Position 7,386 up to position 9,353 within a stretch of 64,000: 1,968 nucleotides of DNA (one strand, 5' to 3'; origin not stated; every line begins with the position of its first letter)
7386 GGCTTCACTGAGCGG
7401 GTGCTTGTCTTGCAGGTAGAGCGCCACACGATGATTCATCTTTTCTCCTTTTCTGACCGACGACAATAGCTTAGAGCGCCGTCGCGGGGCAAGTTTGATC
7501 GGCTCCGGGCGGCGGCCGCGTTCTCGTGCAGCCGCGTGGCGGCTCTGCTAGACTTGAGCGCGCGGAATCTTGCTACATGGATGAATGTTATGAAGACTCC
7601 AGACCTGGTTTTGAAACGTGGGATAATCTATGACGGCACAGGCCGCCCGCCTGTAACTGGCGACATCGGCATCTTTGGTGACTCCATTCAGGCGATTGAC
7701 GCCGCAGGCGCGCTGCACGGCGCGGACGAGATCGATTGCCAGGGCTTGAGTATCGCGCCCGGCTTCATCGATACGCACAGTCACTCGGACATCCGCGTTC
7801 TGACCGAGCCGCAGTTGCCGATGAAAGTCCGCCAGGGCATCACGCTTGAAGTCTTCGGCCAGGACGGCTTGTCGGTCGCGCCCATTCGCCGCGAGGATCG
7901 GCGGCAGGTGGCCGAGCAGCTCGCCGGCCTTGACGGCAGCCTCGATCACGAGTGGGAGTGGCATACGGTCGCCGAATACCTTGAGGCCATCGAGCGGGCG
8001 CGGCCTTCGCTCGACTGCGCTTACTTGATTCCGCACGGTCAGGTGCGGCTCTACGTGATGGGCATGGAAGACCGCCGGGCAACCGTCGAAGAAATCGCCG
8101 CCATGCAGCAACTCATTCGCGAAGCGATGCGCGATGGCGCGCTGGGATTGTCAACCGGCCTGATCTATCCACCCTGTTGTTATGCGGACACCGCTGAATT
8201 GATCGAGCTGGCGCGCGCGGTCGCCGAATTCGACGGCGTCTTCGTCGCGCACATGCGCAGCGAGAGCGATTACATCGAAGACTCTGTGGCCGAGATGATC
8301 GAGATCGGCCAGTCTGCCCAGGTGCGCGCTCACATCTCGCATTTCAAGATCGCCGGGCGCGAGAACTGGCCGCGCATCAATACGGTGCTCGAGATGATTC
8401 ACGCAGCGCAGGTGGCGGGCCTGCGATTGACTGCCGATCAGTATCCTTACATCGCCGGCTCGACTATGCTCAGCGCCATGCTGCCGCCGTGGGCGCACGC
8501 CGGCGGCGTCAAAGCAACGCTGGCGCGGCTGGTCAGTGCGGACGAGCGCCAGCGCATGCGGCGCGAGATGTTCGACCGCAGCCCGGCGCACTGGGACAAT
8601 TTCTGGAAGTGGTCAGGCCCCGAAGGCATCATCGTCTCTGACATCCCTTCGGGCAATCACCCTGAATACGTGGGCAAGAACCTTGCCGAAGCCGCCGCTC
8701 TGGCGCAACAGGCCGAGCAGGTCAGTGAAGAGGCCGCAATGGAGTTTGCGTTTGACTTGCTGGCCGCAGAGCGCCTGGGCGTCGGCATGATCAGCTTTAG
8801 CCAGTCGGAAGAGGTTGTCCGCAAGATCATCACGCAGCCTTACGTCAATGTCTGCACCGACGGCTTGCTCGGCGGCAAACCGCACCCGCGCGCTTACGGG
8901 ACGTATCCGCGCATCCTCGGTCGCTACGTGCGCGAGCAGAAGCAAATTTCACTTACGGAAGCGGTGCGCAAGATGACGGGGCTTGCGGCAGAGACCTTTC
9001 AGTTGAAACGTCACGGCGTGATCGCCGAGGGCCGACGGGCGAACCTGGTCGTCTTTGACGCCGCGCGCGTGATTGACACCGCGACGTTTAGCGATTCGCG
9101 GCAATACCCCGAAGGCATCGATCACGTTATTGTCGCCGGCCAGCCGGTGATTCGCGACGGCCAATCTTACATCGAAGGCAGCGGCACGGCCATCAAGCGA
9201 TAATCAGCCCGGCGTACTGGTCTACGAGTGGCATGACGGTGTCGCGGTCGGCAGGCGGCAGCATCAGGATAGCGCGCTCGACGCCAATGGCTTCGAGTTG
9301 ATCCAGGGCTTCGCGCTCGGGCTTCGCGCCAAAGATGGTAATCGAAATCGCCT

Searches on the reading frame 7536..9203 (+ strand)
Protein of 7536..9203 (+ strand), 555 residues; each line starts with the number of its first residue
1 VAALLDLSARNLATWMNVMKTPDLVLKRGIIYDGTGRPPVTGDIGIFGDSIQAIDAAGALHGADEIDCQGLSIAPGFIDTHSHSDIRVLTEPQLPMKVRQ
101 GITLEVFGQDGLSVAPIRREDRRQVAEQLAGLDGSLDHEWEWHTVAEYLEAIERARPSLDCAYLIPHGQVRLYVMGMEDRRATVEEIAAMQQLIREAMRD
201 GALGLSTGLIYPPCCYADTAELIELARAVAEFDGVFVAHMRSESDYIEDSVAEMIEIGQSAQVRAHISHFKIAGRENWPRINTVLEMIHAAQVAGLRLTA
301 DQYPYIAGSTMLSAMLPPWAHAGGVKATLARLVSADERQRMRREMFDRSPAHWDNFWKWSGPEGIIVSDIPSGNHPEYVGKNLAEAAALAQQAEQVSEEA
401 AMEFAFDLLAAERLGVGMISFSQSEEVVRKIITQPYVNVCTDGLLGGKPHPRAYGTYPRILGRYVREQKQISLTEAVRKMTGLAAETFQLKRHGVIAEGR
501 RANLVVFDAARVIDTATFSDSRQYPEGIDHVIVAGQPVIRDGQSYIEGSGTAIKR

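Call 27: search_protein_families(library=pfam, proteins=[window:7536-9203:+], max_evalue=0.00001)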
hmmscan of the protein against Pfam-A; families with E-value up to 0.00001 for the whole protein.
window:7536-9203:+ (555 aa): 2 families
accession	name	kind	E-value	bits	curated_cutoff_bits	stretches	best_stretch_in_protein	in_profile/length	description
PF07969.17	Amidohydro_3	-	7.8e-28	98.6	29.7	1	65-539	2-472/472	Amidohydrolase family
PF01979.26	Amidohydro_1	-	1.2e-12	48.1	25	1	464-538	275-345/345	Amidohydrolase family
